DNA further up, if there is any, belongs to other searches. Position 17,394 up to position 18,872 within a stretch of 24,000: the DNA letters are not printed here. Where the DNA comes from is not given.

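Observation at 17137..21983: LysR-controlled CoA-transferase / hydratase / Cys-less thiolase-fold / DUF35 operon: a dehydrogenase-free hydration and retro-aldol module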

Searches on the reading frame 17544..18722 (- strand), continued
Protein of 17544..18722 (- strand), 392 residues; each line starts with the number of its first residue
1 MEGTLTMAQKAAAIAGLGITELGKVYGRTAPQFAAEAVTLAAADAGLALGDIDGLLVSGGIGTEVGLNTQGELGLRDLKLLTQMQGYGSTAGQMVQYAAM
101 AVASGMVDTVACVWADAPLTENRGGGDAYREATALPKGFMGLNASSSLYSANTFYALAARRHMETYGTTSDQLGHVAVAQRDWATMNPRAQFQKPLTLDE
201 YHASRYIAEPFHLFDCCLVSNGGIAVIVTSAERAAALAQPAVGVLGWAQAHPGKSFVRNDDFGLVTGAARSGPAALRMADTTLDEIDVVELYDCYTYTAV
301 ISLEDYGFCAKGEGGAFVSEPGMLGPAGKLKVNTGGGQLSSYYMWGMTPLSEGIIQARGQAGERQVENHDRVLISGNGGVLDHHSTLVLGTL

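Call 20: find_encoding_contigs(protein=P0051, flank=10000, max_places=1)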
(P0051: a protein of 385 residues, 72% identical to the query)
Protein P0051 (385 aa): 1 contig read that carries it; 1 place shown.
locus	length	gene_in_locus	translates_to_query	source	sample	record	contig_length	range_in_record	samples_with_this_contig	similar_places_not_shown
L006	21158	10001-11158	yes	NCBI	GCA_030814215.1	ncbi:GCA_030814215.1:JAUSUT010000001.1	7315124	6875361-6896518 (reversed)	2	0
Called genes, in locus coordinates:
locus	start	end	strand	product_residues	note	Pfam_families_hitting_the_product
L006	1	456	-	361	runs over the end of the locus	PF00753:Lactamase_B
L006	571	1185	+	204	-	PF00440:TetR_N, PF16859:TetR_C_11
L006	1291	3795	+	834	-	PF02515:CoA_transf_3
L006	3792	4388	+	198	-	PF13452:FAS1_DH_region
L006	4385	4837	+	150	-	-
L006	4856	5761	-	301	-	PF00126:HTH_1, PF03466:LysR_substrate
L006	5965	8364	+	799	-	PF02515:CoA_transf_3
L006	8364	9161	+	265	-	PF00561:Abhydrolase_1, PF12146:Hydrolase_4, PF12697:Abhydrolase_6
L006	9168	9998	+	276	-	PF00378:ECH_1, PF16113:ECH_2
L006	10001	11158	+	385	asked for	PF22691:Thiolase_C_1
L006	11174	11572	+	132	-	PF01796:OB_ChsH2_C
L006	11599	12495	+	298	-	PF00126:HTH_1, PF03466:LysR_substrate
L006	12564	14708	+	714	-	PF13380:CoA_binding_2, PF13607:Succ_CoA_lig, PF13549:ATP-grasp_5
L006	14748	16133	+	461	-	PF00083:Sugar_tr, PF07690:MFS_1, PF06779:MFS_4, PF12832:MFS_1_like (weak), PF07690:MFS_1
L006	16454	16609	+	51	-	PF00440:TetR_N (weak)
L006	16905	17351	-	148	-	PF13463:HTH_27 (weak), PF12802:MarR_2, PF01047:MarR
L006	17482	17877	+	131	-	PF01047:MarR, PF12802:MarR_2 (weak)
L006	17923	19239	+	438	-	PF07690:MFS_1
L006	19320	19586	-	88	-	-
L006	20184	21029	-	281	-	PF00106:adh_short, PF08659:KR (weak), PF13561:adh_short_C2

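Call 21: find_encoding_contigs(protein=P0049, flank=10000, max_places=1)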
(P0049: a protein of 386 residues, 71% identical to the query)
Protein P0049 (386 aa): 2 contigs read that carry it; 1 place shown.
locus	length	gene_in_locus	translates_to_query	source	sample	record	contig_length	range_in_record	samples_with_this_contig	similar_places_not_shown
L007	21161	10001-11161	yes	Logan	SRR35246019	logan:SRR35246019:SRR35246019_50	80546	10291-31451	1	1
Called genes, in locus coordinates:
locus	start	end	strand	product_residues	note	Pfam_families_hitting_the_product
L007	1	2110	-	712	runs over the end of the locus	PF02629:CoA_binding (faint), PF13380:CoA_binding_2, PF13607:Succ_CoA_lig, PF13549:ATP-grasp_5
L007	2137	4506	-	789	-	PF18313:TLP1_add_C, PF00378:ECH_1, PF16113:ECH_2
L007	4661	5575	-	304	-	PF00126:HTH_1, PF03466:LysR_substrate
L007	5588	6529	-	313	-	PF00126:HTH_1, PF03466:LysR_substrate (weak)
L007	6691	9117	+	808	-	PF02515:CoA_transf_3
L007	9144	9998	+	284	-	PF00378:ECH_1, PF16113:ECH_2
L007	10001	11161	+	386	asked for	PF22691:Thiolase_C_1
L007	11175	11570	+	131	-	PF01796:OB_ChsH2_C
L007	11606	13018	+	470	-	PF00083:Sugar_tr, PF06779:MFS_4 (weak), PF07690:MFS_1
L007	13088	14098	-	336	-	PF13404:HTH_AsnC-type, PF13412:HTH_24 (faint), PF01037:AsnC_trans_reg (weak)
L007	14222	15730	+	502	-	PF07690:MFS_1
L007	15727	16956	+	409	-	PF01546:Peptidase_M20, PF07687:M20_dimer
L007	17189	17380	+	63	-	-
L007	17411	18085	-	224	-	PF00106:adh_short, PF01370:Epimerase, PF08659:KR (faint), PF13561:adh_short_C2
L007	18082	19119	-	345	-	PF08240:ADH_N, PF16912:Glu_dehyd_C (weak), PF00107:ADH_zinc_N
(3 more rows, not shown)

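Call 28: find_related_loci(query=A1, collection=genome_contigs, flank=10000)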
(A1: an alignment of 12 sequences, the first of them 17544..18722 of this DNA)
Query A1 (392 aa) in genome_contigs; peptide patterns used: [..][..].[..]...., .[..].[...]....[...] (x = any residue, [..] = any of these).
599 stretches matched a pattern (row limit reached: there are more); 570 encode a relative of the query (tblastn E <= 1e-3); the best 80 are kept; 80 distinct loci.
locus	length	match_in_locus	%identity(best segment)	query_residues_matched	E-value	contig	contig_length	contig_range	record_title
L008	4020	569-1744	79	1-392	0e+0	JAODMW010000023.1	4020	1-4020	MAG: Microbacteriaceae bacterium isolate RYN_102 scaffold_687401, whole genome shotgun sequence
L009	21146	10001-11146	78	9-391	0e+0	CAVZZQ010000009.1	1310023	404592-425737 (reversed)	MAG: uncultured Actinomycetota bacterium isolate MFD01721.bin.2.160 genome assembly, contig: contig_9785, whole genome s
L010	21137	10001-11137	77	13-391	0e+0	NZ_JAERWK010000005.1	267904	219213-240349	Nakamurella leprariae strain YIM 132084 Scaffold2_1, whole genome shotgun sequence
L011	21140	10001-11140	72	13-392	0e+0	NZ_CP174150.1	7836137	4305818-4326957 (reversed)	Amycolatopsis bartoniae strain DSM 45807 chromosome, complete genome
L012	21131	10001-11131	76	16-391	0e+0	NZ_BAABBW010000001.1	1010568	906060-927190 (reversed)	Gryllotalpicola koreensis strain JCM 17591 sequence01, whole genome shotgun sequence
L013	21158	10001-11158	70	6-391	0e+0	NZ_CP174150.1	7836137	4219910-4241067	Amycolatopsis bartoniae strain DSM 45807 chromosome, complete genome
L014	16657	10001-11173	72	2-391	0e+0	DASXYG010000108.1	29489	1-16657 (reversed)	MAG TPA_asm: Streptosporangiaceae bacterium isolate SMAG_U4818 k141_4267645, whole genome shotgun sequence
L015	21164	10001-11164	72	12-392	0e+0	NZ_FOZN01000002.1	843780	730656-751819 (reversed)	Agrococcus baldri strain IAM 15147, whole genome shotgun sequence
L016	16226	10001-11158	71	7-391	0e+0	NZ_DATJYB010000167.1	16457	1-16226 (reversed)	MAG: Mycobacterium sp. isolate SMAG_U15141 k141_2733203, whole genome shotgun sequence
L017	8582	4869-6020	71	7-391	0e+0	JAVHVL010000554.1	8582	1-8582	MAG: Pseudonocardiales bacterium isolate BP_216 scaffold_494989, whole genome shotgun sequence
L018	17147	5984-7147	69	5-392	0e+0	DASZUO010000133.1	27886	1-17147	MAG TPA_asm: Amycolatopsis sp. isolate SMAG_U6107 k141_721679, whole genome shotgun sequence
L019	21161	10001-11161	72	6-391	0e+0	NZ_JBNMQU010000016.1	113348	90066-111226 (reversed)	Mycobacterium sp. SMC-4 strain EL_162 contig00016, whole genome shotgun sequence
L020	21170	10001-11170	72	4-391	0e+0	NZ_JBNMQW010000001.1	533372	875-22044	Mycolicibacterium vaccae strain TCC_028 contig00001, whole genome shotgun sequence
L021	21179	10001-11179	69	1-391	3e-180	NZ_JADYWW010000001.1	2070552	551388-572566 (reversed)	Salinibacterium sp. SWN248 WN-248_scaffold1, whole genome shotgun sequence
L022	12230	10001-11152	70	10-392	3e-179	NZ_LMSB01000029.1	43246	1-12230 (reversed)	Arthrobacter sp. Soil736 contig_35, whole genome shotgun sequence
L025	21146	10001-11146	67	10-391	9e-177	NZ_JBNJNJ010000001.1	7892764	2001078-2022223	Nocardia sp. CA-290969 MDNA_WGS_341_1, whole genome shotgun sequence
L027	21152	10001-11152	67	8-391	2e-176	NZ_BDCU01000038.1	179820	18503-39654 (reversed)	Nocardia fusca NBRC 14340, whole genome shotgun sequence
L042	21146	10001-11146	68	8-389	2e-170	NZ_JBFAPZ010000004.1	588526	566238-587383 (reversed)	Saccharopolyspora sp. NPDC049426 NPDC049426_95_G5.ctg-0004, whole genome shotgun sequence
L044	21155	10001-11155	69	6-390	4e-170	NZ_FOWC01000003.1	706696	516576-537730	Amycolatopsis rubida strain DSM 44637, whole genome shotgun sequence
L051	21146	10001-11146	69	8-390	1e-168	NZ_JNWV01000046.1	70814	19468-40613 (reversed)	Streptomyces flaveolus strain NRRL B-1589 contig46.1, whole genome shotgun sequence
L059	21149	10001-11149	64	9-391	2e-163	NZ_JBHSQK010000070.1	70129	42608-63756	Pseudonocardia lutea strain CGMCC 4.7397 soapdenovo_K_39_70, whole genome shotgun sequence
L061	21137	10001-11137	67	10-389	6e-163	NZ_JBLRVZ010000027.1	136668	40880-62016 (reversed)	Streptomyces sp. T028 DL-T028scaffold27, whole genome shotgun sequence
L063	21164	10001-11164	67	3-389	1e-162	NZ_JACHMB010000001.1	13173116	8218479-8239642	Nonomuraea jabiensis strain DSM 45507 Ga0374001_01, whole genome shotgun sequence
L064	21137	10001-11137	67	10-389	4e-162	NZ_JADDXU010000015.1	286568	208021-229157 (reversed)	Streptomyces justiciae strain 3R004 15, whole genome shotgun sequence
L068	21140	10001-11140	64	8-389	5e-161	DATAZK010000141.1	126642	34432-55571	MAG TPA_asm: Frankiaceae bacterium isolate SMAG_U5703 k141_2722011, whole genome shotgun sequence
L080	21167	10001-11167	66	10-391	2e-157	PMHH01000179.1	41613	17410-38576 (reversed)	MAG: Acidimicrobiaceae bacterium isolate palsa_693 73.20120600_P3S.7_contig_858, whole genome shotgun sequence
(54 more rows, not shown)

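Call 32: search_protein_families(library=ncbifam, proteins=[L005:5209-6603:+, L001:7526-8719:-, L001:8722-9816:-, L006:8364-9161:+, L004:8965-9573:+, L004:9570-10004:+, L006:12564-14708:+], max_evalue=0.00001)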
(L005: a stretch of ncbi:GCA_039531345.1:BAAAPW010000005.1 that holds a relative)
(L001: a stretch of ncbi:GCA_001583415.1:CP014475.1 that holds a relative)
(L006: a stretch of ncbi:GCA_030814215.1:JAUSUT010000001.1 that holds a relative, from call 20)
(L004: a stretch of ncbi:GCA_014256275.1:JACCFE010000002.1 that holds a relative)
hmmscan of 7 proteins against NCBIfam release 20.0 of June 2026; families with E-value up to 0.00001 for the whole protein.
L005:5209-6603:+ (464 aa): 31 families (the best 25 are shown)
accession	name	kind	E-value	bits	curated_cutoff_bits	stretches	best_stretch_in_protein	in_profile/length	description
TIGR00895.1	2A0115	subfamily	6.6e-49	166.9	418.55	1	33-421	12-394/398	aromatic acid/H+ symport family MFS transporter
TIGR00898.1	2A0119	subfamily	1.8e-40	139.2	550.75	1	77-423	133-468/506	cation transport protein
TIGR00879.1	SP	subfamily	8.9e-34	116.9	237.8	1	41-460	63-508/510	sugar porter family MFS transporter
NF053517.1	HbztTptrPcaK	equivalog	2.9e-27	95.7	770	1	31-447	12-420/437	4-hydroxybenzoate transporter PcaK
NF008586.0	PRK11551.1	equivalog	2.8e-26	92.4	410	2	46-234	26-211/406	3-(3-hydroxy-phenyl)propionate transporter MhpT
TIGR00891.1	2A0112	subfamily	4.5e-24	85.3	552.9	1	33-420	10-383/405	sialate:H+ symport family MFS transporter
NF052357.1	GlucTporGlcPStph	equivalog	4.6e-23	81.7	750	1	46-462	18-433/445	glucose transporter GlcP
NF007484.0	PRK10077.1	equivalog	3.4e-22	78.9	608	1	74-406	59-405/480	D-xylose transporter XylE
TIGR00883.1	2A0106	subfamily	1.3e-19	70.6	443.45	2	84-227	49-204/400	metabolite/H+ symporter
TIGR01299.1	synapt_SV2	subfamily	5.9e-15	54.2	637.3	1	34-236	165-377/742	synaptic vesicle protein SV2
NF008963.0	PRK12307.1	equivalog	7.6e-13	48.4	637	1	36-221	19-200/426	MFS transporter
NF003024.0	PRK03893.1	subfamily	1.5e-12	47.1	604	1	36-220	22-202/497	sialate:H+ symport family MFS transporter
TIGR00881.1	2A0104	subfamily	5e-12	45.5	407.75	1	53-217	13-175/379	phosphoglycerate transporter protein PgtP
TIGR00893.1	2A0114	subfamily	6.6e-12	45.1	395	1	54-447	13-393/399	D-galactonate transporter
NF000095.1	tet_MFS_OtrB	exception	1.2e-11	43.9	999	1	39-168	30-158/563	oxytetracycline resistance efflux MFS transporter OtrB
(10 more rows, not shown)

L001:7526-8719:- (397 aa): 15 families
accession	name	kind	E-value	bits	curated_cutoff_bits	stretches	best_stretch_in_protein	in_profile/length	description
TIGR03204.1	pimC_large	equivalog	1.1e-48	166.1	623.85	1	12-379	11-395/395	pimeloyl-CoA dehydrogenase large subunit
NF042972.1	AcrlCoAredClosAcrC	equivalog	4.4e-25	88.1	640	1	10-239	10-239/378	acryloyl-CoA reductase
NF043006.1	CyhCrbnylCoADH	equivalog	1.2e-24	87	650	1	101-375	99-374/380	cyclohexane-1-carbonyl-CoA dehydrogenase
NF008997.0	PRK12341.1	equivalog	5.6e-23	81.6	537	1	98-247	96-247/382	acyl-CoA dehydrogenase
NF053553.1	prodigi_MBC_PigA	equivalog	1e-22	80.8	500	1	101-378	103-380/381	prodigiosin MBC biosynthesis dehydrogenase PigA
NF045552.1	GlutCoADH_Des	equivalog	1.2e-22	80.7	470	1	11-242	11-244/387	glutaryl-CoA dehydrogenase Acd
NF045652.1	ProlPCPDhRedW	equivalog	2.1e-20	72.9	650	1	101-379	98-375/376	L-prolyl-[peptidyl-carrier protein] dehydrogenase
TIGR03207.1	cyc_hxne_CoA_dh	equivalog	9.9e-19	67.3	575.35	1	105-247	100-243/372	cyclohexanecarboxyl-CoA dehydrogenase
NF042439.1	SulpropCoADesulf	equivalog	7.4e-18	64.4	600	1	44-379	30-373/379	3-sulfinopropanoyl-CoA desulfinase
NF052270.1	Staph_DH_FadE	equivalog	4.8e-14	51.9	600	1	97-199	116-215/400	acyl-CoA dehydrogenase FadE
NF002885.1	PRK03354.1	equivalog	1e-13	51.1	540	1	37-339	38-336/378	crotonobetainyl-CoA dehydrogenase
NF058590.1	AcCoDHFadEBacil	equivalog_domain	9.5e-12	44.2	600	1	44-232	59-247/586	acyl-CoA dehydrogenase FadE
NF037942.1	ac_ACP_DH_MbtN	equivalog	3.5e-08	32.6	700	1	110-259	100-251/376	mycobactin biosynthesis acyl-ACP dehydrogenase MbtN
NF049984.1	Rv1679_FadE16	equivalog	3.4e-07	29.8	600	1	63-233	49-218/371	Rv1679 family acyl-CoA dehydrogenase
TIGR03203.1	pimD_small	equivalog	4.3e-06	26.1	652.7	1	130-198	129-197/378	pimeloyl-CoA dehydrogenase small subunit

L001:8722-9816:- (364 aa): 15 families
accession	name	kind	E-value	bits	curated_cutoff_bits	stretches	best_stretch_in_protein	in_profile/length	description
NF050027.1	acylCoADhIpdE2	equivalog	2.6e-53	181.5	450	2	144-353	113-301/311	acyl-CoA dehydrogenase IpdE2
TIGR03203.1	pimD_small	equivalog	1.8e-42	145.8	652.7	1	9-358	9-372/378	pimeloyl-CoA dehydrogenase small subunit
NF045652.1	ProlPCPDhRedW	equivalog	7.1e-28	97.5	650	2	235-341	248-352/376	L-prolyl-[peptidyl-carrier protein] dehydrogenase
NF042972.1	AcrlCoAredClosAcrC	equivalog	7.9e-25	87.3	640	1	30-343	29-357/378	acryloyl-CoA reductase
NF008997.0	PRK12341.1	equivalog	8.1e-21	74.5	537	2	221-351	236-364/382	acyl-CoA dehydrogenase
NF042439.1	SulpropCoADesulf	equivalog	1.7e-18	66.5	600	1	32-351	19-358/379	3-sulfinopropanoyl-CoA desulfinase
NF053553.1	prodigi_MBC_PigA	equivalog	3.5e-17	62.6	500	2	235-331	253-348/381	prodigiosin MBC biosynthesis dehydrogenase PigA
NF045552.1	GlutCoADH_Des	equivalog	4.2e-15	55.8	470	1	43-344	43-361/387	glutaryl-CoA dehydrogenase Acd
NF002885.1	PRK03354.1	equivalog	4.3e-15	55.6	540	1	221-343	233-354/378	crotonobetainyl-CoA dehydrogenase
NF058590.1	AcCoDHFadEBacil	equivalog_domain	1.1e-11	44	600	1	235-351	265-398/586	acyl-CoA dehydrogenase FadE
NF049984.1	Rv1679_FadE16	equivalog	4.8e-10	39.2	600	1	33-344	20-347/371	Rv1679 family acyl-CoA dehydrogenase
NF007000.1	PRK09463.1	subfamily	9.7e-10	37.4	600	0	23-127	59-166/726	acyl-CoA dehydrogenase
TIGR03207.1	cyc_hxne_CoA_dh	equivalog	4.7e-09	35.4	575.35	1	37-331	32-341/372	cyclohexanecarboxyl-CoA dehydrogenase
NF043006.1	CyhCrbnylCoADH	equivalog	1.6e-07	30.6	650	1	215-351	229-363/380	cyclohexane-1-carbonyl-CoA dehydrogenase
NF009586.0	PRK13026.1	subfamily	8.8e-06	24.3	608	0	23-128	94-202/777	acyl-CoA dehydrogenase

L006:8364-9161:+ (265 aa): 26 families (the best 25 are shown)
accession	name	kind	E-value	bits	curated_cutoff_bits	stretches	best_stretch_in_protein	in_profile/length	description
NF011457.0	PRK14875.1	equivalog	2.3e-25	89.4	307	1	6-119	117-231/372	acetoin dehydrogenase dihydrolipoyllysine-residue acetyltransferase subunit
NF051487.1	bifunc_PcaCD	exception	1.7e-24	86.7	430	1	22-118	175-270/413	bifunctional 4-carboxymuconolactone decarboxylase/3-oxoadipate enol-lactonase PcaCD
TIGR02427.1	protocat_pcaD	equivalog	1.3e-21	77.1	255.85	1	19-118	13-111/251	3-oxoadipate enol-lactonase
NF051488.1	bifunc_PcaDC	exception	1.5e-20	73.7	390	1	19-119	12-111/375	bifunctional 3-oxoadipate enol-lactonase/4-carboxymuconolactone decarboxylase PcaDC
NF002938.0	PRK03592.1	equivalog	5.2e-20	72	241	1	3-123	14-133/298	haloalkane dehalogenase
TIGR03056.1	bchO_mg_che_rel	equivalog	1.5e-19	70.1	172.55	1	7-116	14-125/278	alpha/beta fold hydrolase BchO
TIGR03343.1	biphenyl_bphD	equivalog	9.6e-16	57.8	462.15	1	6-120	17-135/282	2-hydroxy-6-oxo-6-phenylhexa-2,4-dienoate hydrolase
TIGR03695.1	menH_SHCHC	equivalog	1.3e-15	57.5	208.55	1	20-117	3-102/252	2-succinyl-6-hydroxy-2,4-cyclohexadiene-1-carboxylate synthase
TIGR03611.1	RutD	equivalog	1.6e-15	57.2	238.5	1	10-119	4-113/258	pyrimidine utilization protein D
NF004514.1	PRK05855.1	equivalog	3.8e-15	55.5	455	1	7-100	8-105/578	SDR family oxidoreductase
NF045632.1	hydroxlase_HsaD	equivalog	6e-15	54.9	400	1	9-119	22-137/290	4,5:9,10-diseco-3-hydroxy-5,9,17-trioxoandrosta-1(10),2-diene-4-oate hydrolase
NF050089.1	i_nPHAscl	equivalog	2.3e-13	49.9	300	1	11-119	9-117/288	intracellular short-chain-length polyhydroxyalkanoate depolymerase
NF002043.0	PRK00870.1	subfamily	5.4e-13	49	265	1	9-129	34-158/302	haloalkane dehalogenase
TIGR01738.1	bioH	equivalog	8.5e-13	48.5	206.95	1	20-127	5-108/245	pimeloyl-ACP methyl ester esterase BioH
NF007954.0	PRK10673.1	equivalog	2.9e-12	46.4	399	1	43-119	39-116/255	esterase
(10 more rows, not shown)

L004:8965-9573:+ (202 aa): 0 families

L004:9570-10004:+ (144 aa): 2 families
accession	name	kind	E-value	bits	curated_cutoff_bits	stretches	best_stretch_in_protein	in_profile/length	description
NF010246.0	PRK13693.1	equivalog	3.9e-12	46.3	203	1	8-125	4-125/142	(3R)-hydroxyacyl-ACP dehydratase subunit HadB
NF040620.1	fused_HadA_HadB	exception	8.4e-11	41.9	350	1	5-114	191-303/329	fused (3R)-hydroxyacyl-ACP dehydratase subunits HadA/HadB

L006:12564-14708:+ (714 aa): 6 families
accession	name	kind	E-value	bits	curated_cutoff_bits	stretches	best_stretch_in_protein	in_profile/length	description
TIGR02717.1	AcCoA-syn-alpha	equivalog_domain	4.5e-94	315.7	567.15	1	22-435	1-408/447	acetate--CoA ligase alpha subunit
NF045494.1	AcCoALig_Archglob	equivalog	4.7e-92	309.4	1200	2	22-405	218-597/665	acetate--CoA ligase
NF045492.1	HydPropCoALig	equivalog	2.1e-90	304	1300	2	22-400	248-626/700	3-hydroxypropionate--CoA ligase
NF045493.1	HydDutCoALig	equivalog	8.9e-86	289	1300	2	23-403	4-382/698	4-hydroxybutyrate--CoA ligase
NF004230.0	PRK05678.1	equivalog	2.3e-11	43.5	336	1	91-300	72-277/291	succinate--CoA ligase subunit alpha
TIGR01019.1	sucCoAalpha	subfamily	4.1e-11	42.8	353.2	1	135-303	108-278/286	succinate--CoA ligase subunit alpha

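Call 48: search_protein_families(library=pfam, proteins=[L027:4214-5002:+, L018:7760-9367:-, L064:11599-13116:+, L051:5292-6476:+, L027:4987-6363:+, L061:13144-14229:+, L063:12553-14217:-, L025:9473-9889:-, L042:8847-9905:+, L044:12451-15102:+], max_evalue=0.00001)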
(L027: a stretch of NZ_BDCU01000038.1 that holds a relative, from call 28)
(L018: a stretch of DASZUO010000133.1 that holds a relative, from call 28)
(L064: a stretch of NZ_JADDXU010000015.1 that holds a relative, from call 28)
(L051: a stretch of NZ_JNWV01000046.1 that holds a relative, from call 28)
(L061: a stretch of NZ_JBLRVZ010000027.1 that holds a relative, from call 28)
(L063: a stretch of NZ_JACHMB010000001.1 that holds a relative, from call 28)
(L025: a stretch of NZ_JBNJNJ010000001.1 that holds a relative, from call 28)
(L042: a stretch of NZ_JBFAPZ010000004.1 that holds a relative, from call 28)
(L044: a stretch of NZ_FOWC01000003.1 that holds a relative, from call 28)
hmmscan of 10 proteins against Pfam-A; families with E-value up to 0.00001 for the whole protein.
L027:4214-5002:+ (262 aa): 4 families
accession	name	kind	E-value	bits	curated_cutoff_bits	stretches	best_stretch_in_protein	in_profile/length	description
PF13561.12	adh_short_C2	-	4.4e-56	190.5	27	1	27-260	1-236/236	Enoyl-(Acyl carrier protein) reductase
PF00106.31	adh_short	-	1.7e-52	178.2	26.6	1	21-210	1-191/195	short chain dehydrogenase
PF08659.16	KR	-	3.5e-10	40.5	22.6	1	23-160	3-143/180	KR domain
PF01370.27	Epimerase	-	7.2e-06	26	20.9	0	24-141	2-107/240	NAD dependent epimerase/dehydratase family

L018:7760-9367:- (535 aa): 2 families
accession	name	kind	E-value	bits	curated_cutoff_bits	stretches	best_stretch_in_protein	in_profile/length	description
PF00501.34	AMP-binding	-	6e-67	226.5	29.9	1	33-398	3-383/384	AMP-binding enzyme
PF13193.12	AMP-binding_C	-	1.7e-15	58.1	24.5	1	448-524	1-76/76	AMP-binding enzyme C-terminal domain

L064:11599-13116:+ (505 aa): 1 family
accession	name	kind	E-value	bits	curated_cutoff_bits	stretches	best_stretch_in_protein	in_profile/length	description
PF00171.27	Aldedh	-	2e-81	274.3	23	1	39-456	49-461/461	Aldehyde dehydrogenase family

L051:5292-6476:+ (394 aa): 2 families
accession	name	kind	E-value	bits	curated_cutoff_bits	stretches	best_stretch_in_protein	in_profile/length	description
PF00108.29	Thiolase_N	-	2.6e-49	168.4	26.4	1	12-264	2-260/260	Thiolase, N-terminal domain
PF02803.24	Thiolase_C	-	2.3e-40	137.5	27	1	273-393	3-123/123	Thiolase, C-terminal domain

L027:4987-6363:+ (458 aa): 2 families
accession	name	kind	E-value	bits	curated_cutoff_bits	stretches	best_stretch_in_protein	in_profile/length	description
PF00083.30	Sugar_tr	-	1.2e-44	153.5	22.3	1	43-457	3-447/452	Sugar (and other) transporter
PF07690.21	MFS_1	-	1.5e-37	129.8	33.4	2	48-318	3-254/347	Major Facilitator Superfamily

L061:13144-14229:+ (361 aa): 2 families
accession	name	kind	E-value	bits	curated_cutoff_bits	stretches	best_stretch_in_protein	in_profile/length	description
PF00107.32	ADH_zinc_N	-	1e-24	87.3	31.8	1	195-322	1-125/129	Zinc-binding dehydrogenase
PF08240.17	ADH_N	-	4.1e-21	75.6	23.5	1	27-154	2-103/104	Alcohol dehydrogenase GroES-like domain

L063:12553-14217:- (554 aa): 6 families
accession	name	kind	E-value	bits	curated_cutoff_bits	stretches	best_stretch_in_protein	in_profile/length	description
PF13738.12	Pyr_redox_3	-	2.1e-17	63.8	30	1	31-233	1-200/305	Pyridine nucleotide-disulphide oxidoreductase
PF07992.20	Pyr_redox_2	-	1.2e-15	58.1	26.1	1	28-263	1-205/291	Pyridine nucleotide-disulphide oxidoreductase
PF00743.25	FMO-like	-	2.5e-11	43.2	22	1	31-233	5-219/532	Flavin-binding monooxygenase-like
PF13450.12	NAD_binding_8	-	3.8e-11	43.5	21.9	1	32-79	1-48/68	NAD(P)-binding Rossmann-like domain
PF00070.33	Pyr_redox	-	1.3e-06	29.2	22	0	199-255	1-52/82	Pyridine nucleotide-disulphide oxidoreductase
PF03486.20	HI0933_like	-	3.7e-06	27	50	0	29-63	2-36/244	HI0933-like protein Rossmann domain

L025:9473-9889:- (138 aa): 0 families

L042:8847-9905:+ (352 aa): 1 family
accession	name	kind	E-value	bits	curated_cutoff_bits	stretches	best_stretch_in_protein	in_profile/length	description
PF02126.24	PTE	-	1.1e-94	317.7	22.4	1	47-351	3-297/298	Phosphotriesterase family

L044:12451-15102:+ (883 aa): 1 family
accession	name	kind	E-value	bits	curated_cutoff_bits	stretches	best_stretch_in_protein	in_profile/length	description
PF02687.27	FtsX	-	2.6e-09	37.6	25.5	0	754-868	2-114/120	FtsX-like permease C-terminal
